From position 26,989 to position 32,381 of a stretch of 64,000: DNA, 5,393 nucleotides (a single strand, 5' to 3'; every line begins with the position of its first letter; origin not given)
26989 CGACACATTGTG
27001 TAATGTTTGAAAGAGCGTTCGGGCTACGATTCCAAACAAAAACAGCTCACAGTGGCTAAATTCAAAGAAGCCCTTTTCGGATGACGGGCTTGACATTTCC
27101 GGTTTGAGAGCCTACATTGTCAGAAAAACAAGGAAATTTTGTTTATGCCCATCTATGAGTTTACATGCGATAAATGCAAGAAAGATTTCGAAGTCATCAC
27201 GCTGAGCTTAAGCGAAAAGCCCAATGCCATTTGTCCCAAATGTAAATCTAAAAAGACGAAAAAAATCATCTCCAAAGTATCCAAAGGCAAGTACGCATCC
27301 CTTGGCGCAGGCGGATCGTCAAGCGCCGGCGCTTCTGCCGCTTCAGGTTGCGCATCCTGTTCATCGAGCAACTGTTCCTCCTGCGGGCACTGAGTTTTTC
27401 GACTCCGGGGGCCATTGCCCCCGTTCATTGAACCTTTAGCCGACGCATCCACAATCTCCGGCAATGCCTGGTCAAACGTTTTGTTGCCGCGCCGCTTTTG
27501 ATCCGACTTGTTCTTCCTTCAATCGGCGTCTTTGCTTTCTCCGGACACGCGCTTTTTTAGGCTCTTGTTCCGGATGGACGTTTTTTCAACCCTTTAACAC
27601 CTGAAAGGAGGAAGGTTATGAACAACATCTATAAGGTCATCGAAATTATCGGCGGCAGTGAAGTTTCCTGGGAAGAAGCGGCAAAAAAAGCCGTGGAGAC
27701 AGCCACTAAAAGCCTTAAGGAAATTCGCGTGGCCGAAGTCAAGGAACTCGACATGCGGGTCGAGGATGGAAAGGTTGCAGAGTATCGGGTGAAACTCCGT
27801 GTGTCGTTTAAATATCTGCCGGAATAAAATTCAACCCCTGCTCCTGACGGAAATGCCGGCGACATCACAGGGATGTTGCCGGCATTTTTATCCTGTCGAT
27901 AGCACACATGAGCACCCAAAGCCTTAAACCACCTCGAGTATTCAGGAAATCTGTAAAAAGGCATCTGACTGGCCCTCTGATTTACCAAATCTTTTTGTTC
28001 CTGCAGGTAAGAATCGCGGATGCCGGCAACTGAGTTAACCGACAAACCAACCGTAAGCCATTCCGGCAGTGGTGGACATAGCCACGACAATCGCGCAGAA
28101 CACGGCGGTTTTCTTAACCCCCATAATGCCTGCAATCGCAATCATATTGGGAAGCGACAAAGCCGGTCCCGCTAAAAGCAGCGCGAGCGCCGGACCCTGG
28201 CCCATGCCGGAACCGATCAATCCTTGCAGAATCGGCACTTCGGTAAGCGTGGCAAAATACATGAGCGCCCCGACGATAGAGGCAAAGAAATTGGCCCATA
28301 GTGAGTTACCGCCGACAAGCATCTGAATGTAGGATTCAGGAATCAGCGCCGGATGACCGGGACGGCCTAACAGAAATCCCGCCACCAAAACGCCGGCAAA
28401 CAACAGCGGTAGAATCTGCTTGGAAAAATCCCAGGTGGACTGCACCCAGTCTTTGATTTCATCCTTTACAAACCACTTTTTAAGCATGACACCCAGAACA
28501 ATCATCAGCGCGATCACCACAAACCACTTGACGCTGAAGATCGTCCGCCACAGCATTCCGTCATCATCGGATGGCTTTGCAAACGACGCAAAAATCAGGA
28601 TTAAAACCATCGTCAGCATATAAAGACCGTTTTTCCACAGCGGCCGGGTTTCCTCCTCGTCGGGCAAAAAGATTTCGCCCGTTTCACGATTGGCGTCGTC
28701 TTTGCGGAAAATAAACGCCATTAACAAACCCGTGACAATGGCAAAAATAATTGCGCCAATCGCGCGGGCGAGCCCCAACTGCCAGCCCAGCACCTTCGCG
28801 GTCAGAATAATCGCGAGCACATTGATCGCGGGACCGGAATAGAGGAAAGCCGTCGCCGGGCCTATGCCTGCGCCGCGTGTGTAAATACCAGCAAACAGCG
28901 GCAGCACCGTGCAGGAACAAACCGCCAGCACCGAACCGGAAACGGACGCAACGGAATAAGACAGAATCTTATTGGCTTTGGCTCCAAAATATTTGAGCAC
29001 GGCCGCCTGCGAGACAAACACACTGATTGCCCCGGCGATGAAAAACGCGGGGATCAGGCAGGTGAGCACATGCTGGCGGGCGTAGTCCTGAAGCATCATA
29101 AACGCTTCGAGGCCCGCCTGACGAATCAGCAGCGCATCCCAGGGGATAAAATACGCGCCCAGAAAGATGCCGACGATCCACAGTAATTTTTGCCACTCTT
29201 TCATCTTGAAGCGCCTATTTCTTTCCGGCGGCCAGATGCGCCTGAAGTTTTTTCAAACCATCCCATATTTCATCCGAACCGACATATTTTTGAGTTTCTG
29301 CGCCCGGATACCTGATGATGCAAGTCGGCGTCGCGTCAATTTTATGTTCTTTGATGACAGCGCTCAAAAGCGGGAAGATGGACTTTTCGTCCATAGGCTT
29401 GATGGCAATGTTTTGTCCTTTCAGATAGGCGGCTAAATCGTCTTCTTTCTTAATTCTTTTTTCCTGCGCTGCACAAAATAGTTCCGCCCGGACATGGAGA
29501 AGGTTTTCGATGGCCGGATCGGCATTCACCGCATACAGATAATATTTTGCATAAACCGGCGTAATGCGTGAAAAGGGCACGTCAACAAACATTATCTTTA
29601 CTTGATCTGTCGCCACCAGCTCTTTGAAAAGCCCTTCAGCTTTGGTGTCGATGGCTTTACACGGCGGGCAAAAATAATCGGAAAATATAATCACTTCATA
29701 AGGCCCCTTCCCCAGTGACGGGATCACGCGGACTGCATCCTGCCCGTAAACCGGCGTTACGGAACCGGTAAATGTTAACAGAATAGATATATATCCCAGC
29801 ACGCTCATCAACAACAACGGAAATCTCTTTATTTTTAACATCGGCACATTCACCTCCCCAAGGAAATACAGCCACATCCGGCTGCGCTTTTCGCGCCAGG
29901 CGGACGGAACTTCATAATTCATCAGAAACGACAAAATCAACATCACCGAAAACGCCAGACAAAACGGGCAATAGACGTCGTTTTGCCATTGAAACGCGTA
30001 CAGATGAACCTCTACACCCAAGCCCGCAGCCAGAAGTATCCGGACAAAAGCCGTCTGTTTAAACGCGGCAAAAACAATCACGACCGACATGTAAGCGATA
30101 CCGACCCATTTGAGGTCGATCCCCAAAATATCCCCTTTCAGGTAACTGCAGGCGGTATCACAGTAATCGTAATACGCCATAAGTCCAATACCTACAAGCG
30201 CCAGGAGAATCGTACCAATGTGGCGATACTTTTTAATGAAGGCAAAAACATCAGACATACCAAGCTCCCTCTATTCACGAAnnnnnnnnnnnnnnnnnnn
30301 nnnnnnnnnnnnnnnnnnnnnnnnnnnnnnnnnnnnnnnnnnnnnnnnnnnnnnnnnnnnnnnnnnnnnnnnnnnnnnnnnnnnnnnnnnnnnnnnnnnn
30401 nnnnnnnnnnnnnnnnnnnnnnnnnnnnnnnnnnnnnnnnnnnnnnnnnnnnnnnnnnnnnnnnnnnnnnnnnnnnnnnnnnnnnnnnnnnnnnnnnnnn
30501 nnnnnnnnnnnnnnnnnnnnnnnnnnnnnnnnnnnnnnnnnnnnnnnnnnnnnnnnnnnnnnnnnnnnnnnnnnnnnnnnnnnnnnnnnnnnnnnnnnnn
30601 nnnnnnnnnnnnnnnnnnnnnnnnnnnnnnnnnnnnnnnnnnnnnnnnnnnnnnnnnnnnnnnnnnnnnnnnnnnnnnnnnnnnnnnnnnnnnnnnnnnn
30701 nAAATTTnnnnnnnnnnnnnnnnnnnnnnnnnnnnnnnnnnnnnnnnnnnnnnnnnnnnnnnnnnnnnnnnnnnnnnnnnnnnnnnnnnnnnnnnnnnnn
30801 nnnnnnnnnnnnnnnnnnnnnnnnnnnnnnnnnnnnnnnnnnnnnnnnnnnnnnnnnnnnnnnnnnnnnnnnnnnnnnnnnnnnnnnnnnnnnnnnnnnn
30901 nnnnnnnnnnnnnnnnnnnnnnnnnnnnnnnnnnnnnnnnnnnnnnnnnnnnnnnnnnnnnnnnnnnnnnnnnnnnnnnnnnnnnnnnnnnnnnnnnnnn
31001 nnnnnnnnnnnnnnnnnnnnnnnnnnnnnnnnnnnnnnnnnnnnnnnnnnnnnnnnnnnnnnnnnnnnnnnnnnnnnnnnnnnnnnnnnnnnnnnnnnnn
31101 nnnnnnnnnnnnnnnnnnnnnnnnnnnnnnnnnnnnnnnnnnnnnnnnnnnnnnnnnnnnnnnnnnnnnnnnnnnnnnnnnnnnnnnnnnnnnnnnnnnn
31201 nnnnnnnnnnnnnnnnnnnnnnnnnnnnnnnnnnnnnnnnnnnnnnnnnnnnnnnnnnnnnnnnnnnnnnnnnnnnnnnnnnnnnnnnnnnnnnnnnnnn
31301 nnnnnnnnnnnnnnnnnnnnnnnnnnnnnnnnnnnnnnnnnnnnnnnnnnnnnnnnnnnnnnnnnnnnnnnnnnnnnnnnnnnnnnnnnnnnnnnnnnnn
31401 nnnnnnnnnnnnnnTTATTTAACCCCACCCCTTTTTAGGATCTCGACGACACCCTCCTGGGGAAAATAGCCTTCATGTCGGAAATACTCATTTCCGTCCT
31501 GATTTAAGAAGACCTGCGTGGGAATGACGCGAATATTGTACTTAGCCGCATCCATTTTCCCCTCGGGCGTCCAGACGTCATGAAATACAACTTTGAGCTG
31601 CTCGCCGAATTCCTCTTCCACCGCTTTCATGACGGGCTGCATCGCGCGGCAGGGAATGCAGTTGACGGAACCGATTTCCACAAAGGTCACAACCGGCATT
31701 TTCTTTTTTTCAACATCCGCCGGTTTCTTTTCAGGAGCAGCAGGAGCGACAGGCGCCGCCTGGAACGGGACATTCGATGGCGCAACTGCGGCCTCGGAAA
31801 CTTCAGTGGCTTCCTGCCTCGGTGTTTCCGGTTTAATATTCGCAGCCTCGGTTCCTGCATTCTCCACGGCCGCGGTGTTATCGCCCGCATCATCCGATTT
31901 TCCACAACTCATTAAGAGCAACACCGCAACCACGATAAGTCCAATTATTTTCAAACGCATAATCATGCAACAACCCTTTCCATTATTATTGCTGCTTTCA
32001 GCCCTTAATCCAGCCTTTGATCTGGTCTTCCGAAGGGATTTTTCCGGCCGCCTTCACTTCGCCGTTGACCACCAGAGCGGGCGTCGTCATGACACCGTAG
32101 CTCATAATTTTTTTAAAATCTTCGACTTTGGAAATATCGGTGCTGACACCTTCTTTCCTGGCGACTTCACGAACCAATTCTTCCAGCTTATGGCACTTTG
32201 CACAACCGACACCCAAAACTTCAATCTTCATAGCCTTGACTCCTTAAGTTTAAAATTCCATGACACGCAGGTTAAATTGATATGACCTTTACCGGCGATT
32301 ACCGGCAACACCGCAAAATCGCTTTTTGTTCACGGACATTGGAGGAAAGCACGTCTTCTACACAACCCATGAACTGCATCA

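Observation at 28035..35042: Two tandem ArsR-headed operons in which arsenic genes are interleaved with seven thiol-disulfide proteins, including a complete periplasmic redox relay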

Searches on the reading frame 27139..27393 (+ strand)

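Call 5: search_protein_families(library=pfam, proteins=[window:27139-27393:+], max_evalue=1)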
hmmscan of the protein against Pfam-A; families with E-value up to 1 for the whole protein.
window:27139-27393:+ (84 aa): 8 families
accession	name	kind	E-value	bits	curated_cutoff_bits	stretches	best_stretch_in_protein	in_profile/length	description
PF09723.15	Zn_ribbon_8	-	2.7e-14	53.3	34.4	1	3-44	1-41/41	Zinc ribbon domain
PF01155.25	HypA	-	0.0041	17.6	28.9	1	7-41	70-98/112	Hydrogenase/urease nickel incorporation, metallochaperone, hypA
PF14319.11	Zn_Tnp_IS91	-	0.011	16.1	26.3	1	7-47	38-74/90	Transposase zinc-binding domain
PF23451.1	Zn_ribbon_PaaD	-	0.025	14.7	27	1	24-43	9-28/53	PaaD zinc beta ribbon domain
PF23550.1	zf_Tbcl_Rhp7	-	0.062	13.3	27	1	9-38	6-36/39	DNA repair protein rhp7 treble clef domain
PF05605.18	zf-Di19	-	0.069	13.8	27.5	0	7-47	2-49/54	Drought induced 19 protein (Di19), zinc-binding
PF22191.2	IBR_1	-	0.089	13.1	27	0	7-17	21-31/47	IBR domain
PF24441.1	DUF7560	-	0.12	12.6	27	1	4-19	2-17/44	Family of unknown function (DUF7560)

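Call 6: search_protein_families(library=ncbifam, proteins=[window:27139-27393:+], max_evalue=0.01)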
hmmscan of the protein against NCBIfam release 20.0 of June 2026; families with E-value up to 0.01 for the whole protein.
window:27139-27393:+ (84 aa): 2 families
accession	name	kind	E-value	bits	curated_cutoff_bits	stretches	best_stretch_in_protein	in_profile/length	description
TIGR02605.1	CxxC_CxxC_SSSS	subfamily_domain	4.7e-15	55.4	31.3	1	3-47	1-44/52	FmdB family zinc ribbon protein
NF053663.1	RPWMISH_prot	domain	0.00018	22.2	120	1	3-45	1-42/115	RPWMISH domain-containing protein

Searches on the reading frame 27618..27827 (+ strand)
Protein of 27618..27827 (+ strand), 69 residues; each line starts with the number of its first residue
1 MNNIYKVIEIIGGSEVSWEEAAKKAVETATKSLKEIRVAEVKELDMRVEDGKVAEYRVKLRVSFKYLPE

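Call 5: search_protein_families(library=pfam, proteins=[window:27618-27827:+], max_evalue=1)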
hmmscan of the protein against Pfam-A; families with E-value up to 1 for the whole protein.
window:27618-27827:+ (69 aa): 5 families
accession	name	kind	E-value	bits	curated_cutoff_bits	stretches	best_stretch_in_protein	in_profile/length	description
PF07311.17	Dodecin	-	3.5e-26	91.7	22.5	1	4-66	1-63/64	Dodecin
PF04390.17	LptE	-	0.025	15.7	23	1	29-66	41-71/118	Lipopolysaccharide-assembly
PF21160.3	PrkC-like_PASTA-like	-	0.042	14.7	27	1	29-60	31-62/74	Serine/threonine protein kinase-like, C-terminal PASTA-like domain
PF01523.21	PmbA_TldD_1st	-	0.071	13.7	20.9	0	35-57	2-24/65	PmbA/TldA metallopeptidase domain 1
PF24024.1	DUF7336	-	0.096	13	25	1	18-50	23-55/60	Domain of unknown function (DUF7336)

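Call 6: search_protein_families(library=ncbifam, proteins=[window:27618-27827:+], max_evalue=0.01)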
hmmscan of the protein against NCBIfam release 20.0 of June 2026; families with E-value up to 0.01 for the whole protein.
window:27618-27827:+ (69 aa): 2 families
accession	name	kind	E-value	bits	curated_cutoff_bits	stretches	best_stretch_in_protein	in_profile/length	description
NF043052.1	DodecBact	equivalog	2.3e-17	63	75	1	1-65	1-65/67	dodecin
NF041389.1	dodecin_Halo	equivalog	7.9e-12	45.3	100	1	4-65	2-63/65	dodecin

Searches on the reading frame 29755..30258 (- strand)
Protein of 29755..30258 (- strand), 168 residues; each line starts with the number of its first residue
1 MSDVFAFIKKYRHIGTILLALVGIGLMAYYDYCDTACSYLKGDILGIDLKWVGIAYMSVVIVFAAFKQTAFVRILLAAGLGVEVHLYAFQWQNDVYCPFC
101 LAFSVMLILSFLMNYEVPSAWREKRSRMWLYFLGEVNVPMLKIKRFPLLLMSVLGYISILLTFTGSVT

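Call 63: predict_structure(alignment_id=A2)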
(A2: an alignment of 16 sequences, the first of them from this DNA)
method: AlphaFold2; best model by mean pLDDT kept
length: 168 residues; sequences in the alignment: 16
mean_pLDDT: 65.3   pTM: 0.58
mean pLDDT of the five models: 65.3, 60.4, 60.4, 59.5, 48.6
residues with pLDDT >= 90: 0; 70-90: 81; 50-70: 55; < 50: 32
segments of 3 or more residues with pLDDT < 50: 34-36, 118-122, 127-146, 165-168
pLDDT, mean of each block of 10 residues (from residue 1): 68 82 77 51 62 81 81 77 71 70 79 61 48 45 49 58 46
secondary structure, 60 per line:
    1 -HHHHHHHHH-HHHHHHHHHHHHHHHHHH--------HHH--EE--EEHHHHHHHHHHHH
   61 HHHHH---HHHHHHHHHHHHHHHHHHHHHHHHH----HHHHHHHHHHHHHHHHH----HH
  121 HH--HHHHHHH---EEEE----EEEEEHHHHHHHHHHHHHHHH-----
elements in order: H2-10 H12-29 H49-65 H69-93 H98-114 H119-122 H125-131 E135-138 E143-147 H148-163

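Call 66: fold_search(model_id=the predicted structure, library=pdb)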
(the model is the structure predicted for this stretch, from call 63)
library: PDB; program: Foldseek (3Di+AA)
matches with E <= 10: 125; with E <= 0.001: 0
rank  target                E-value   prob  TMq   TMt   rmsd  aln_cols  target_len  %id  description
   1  4nv6                  4.2e-02  1.00  0.62  0.41   4.2       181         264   14  C212A mutant of Synechococcus VKOR (released 2014-02-12)
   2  3kp9                  5.4e-02  1.00  0.61  0.42   4.5       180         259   18  Structure of a bacterial homolog of vitamin K epoxide reductase (released 2010-02-09)
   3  4nv5_B                5.9e-02  1.00  0.67  0.45   4.4       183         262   16  C50A mutant of Synechococcus VKOR, C2 crystal form (dehydrated) (released 2014-02-12)
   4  4nv2                  6.6e-02  1.00  0.62  0.42   5.2       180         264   14  C50A mutant of Synechococcus VKOR, C2221 crystal form (released 2014-02-12)
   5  6wvb                  3.7e-01  0.97  0.47  0.22   5.1       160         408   17  Takifugu rubripes VKOR-like with warfarin (released 2020-11-11)
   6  5uz7_R                4.1e-01  0.23  0.30  0.22  14.6       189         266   10  Volta phase plate cryo-electron microscopy structure of a calcitonin receptor-heterotrimeric Gs protein complex (released 2017-05-03)
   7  9kuw_Q                7.3e-01  0.18  0.26  0.19  13.5       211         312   13  Cryo-EM structure of dimeric APJR and two Beta-arrestins complex with small molecules (released 2025-09-17)
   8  9lxr_R                7.6e-01  0.18  0.30  0.21  12.6       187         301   13  A Cryo-EM structure of LA-PTH-PTH1R-Beta-arrestin1 complex (state 1 conformation) (released 2025-09-10)
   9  6lpb_R                1.0e+00  0.14  0.28  0.17  18.0       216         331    9  Cryo-EM structure of the human PAC1 receptor coupled to an engineered heterotrimeric G protein (released 2020-03-11)
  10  6knm_B                1.1e+00  0.12  0.24  0.15  13.6       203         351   11  Apelin receptor in complex with single domain antibody (released 2020-01-29)
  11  9ly3_R                1.2e+00  0.15  0.28  0.17  17.4       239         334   10  A Cryo-EM structure of LA-PTH-PTH1R-V2RT-Beta-arrestin1 complex (state 2 conformation) (released 2026-03-04)
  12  9jh3_R                1.2e+00  0.13  0.27  0.19  14.1       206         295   13  CMF-019 with APLNR-Gi complex (released 2025-04-23)
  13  9b5y_R                1.3e+00  0.13  0.27  0.21  13.0       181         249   14  Cryo-EM structure of the LAPTH-bound PTH1R in complex with Gq (released 2025-03-19)
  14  7v3z                  1.3e+00  0.08  0.22  0.12  13.4       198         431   18  Structure of cannabinoid receptor type 1(CB1) (released 2021-11-24)
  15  8xqi_B                1.4e+00  0.08  0.21  0.14  14.4       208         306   12  Cryo-EM structure of human dimeric Apelin receptor. (released 2025-01-22)
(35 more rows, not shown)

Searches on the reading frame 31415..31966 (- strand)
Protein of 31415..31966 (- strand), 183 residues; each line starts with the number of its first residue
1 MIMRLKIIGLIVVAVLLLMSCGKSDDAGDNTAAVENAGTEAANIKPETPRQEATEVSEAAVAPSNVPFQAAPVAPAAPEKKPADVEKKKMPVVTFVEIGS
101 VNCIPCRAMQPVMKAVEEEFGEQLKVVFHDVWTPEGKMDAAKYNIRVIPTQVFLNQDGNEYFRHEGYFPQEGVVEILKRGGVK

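Call 3: search_protein_families(library=pfam, proteins=[window:31415-31966:-], max_evalue=0.01)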
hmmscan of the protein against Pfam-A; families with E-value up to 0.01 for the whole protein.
window:31415-31966:- (183 aa): 2 families
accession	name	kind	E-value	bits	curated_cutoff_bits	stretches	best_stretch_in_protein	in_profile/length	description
PF13098.12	Thioredoxin_2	-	1.5e-08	35.3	27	1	86-175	2-102/104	Thioredoxin-like domain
PF00085.26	Thioredoxin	-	7.4e-08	32.8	23.5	1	85-178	14-102/103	Thioredoxin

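Call 4: search_protein_families(library=ncbifam, proteins=[window:31415-31966:-], max_evalue=0.01)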
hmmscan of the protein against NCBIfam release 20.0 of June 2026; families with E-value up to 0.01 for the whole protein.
window:31415-31966:- (183 aa): 10 families
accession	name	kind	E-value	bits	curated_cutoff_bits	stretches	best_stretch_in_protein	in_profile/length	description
TIGR01068.1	thioredoxin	equivalog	4.4e-09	36.4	96.8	1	100-178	23-98/101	thioredoxin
NF008229.0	PRK10996.1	equivalog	9.6e-06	25.4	125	1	87-160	50-118/141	thioredoxin TrxC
NF045809.1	seleno_TsoX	equivalog_domain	4.2e-05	23.7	52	1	98-157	8-62/82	HSGNPxU motif (seleno)protein TsoX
NF006898.0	PRK09381.1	equivalog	0.00019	21.8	138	1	90-155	20-83/109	thioredoxin TrxA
NF047697.1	ThioredTrxAClost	equivalog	0.00072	19.7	140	1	86-158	14-81/105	thioredoxin TrxA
TIGR01126.1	pdi_dom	equivalog_domain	0.00073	19.8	107.2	1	95-177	18-101/105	protein disulfide-isomerase domain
NF045694.1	seleno_TsoB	exception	0.0027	15.9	805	1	85-168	470-559/572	rhodanese/DsbD fusion-like selenoprotein TsoB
NF047696.1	ThlDiSintTplARhiz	equivalog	0.0028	17.5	230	1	4-127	17-134/219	thiol:disulfide interchange protein TlpA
NF047660.1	HUIPC_Trx_selen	equivalog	0.0064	16.6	105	0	102-127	12-37/91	HUIPC motif thioredoxin-like (seleno)protein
TIGR02187.2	PDO_seleno_TRX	equivalog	0.007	15.7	185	1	89-161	18-85/209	protein disulfide oxidoreductase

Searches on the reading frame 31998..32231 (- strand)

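Call 3: search_protein_families(library=pfam, proteins=[window:31998-32231:-], max_evalue=0.01)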
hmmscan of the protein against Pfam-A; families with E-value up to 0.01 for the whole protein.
window:31998-32231:- (77 aa): 2 families
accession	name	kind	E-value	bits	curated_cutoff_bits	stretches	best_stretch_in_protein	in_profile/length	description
PF13192.12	Thioredoxin_3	-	1.2e-29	102.6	24.8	1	1-76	1-76/76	Thioredoxin domain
PF00462.30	Glutaredoxin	-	0.007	17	22.9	1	9-59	8-59/60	Glutaredoxin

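Call 4: search_protein_families(library=ncbifam, proteins=[window:31998-32231:-], max_evalue=0.01)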
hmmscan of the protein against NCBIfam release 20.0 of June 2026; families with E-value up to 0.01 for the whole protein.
window:31998-32231:- (77 aa): 5 families
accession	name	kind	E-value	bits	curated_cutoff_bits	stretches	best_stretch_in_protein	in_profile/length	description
TIGR00412.2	redox_disulf_2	subfamily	1.5e-30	105.4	62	1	2-76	1-75/75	MTH895/ArsE family thioredoxin-like protein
TIGR00411.1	redox_disulf_1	equivalog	4.6e-11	42.6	92.75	1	9-75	10-78/82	MJ0307 family thioredoxin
NF040730.1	CxCC_doxin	equivalog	6.7e-06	25.8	65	1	9-61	10-65/83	thioredoxin-like (seleno)protein SaoT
TIGR02187.2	PDO_seleno_TRX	equivalog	0.0013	18.1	185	1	9-63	29-85/209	protein disulfide oxidoreductase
NF049942.1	DF_fam_seleno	subfamily_domain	0.0016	18.4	70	1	8-57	7-58/96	DF family (seleno)protein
